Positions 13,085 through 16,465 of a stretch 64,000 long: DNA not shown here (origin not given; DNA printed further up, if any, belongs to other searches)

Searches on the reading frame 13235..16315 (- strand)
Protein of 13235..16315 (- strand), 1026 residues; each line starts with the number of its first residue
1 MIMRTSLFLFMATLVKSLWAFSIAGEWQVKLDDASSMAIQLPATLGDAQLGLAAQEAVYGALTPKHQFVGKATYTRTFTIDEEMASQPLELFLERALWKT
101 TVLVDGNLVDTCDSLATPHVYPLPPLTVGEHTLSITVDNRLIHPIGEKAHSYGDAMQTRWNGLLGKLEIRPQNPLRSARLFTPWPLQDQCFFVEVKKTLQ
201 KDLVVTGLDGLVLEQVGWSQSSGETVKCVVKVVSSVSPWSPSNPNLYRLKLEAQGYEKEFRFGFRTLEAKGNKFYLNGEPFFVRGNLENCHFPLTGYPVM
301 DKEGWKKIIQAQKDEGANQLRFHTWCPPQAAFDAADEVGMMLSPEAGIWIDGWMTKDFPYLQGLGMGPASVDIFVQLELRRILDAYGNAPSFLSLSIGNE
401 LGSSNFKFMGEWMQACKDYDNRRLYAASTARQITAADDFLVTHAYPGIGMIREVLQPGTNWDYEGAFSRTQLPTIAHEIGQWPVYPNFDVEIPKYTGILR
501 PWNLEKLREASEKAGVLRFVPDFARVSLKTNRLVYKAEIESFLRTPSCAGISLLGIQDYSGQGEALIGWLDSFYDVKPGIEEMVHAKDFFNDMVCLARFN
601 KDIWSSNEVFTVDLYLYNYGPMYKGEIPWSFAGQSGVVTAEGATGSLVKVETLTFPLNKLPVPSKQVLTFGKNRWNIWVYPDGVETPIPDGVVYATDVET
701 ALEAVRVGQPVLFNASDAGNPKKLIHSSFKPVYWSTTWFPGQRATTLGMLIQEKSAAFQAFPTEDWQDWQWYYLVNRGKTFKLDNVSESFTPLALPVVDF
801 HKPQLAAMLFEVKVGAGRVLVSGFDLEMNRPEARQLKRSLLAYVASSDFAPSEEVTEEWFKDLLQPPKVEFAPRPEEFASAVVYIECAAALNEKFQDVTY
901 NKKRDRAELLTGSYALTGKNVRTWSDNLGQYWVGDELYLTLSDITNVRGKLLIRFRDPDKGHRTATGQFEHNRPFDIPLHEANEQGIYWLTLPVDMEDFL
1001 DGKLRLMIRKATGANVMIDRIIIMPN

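Call 26: search_protein_families(library=pfam, proteins=[window:13235-16315:-])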
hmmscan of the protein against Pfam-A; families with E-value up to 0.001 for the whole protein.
window:13235-16315:- (1026 aa): 1 family
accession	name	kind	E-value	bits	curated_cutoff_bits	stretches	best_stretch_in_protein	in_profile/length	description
PF00703.27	Glyco_hydro_2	-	8.1e-05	23.8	23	1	230-265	69-109/109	Glycosyl hydrolases family 2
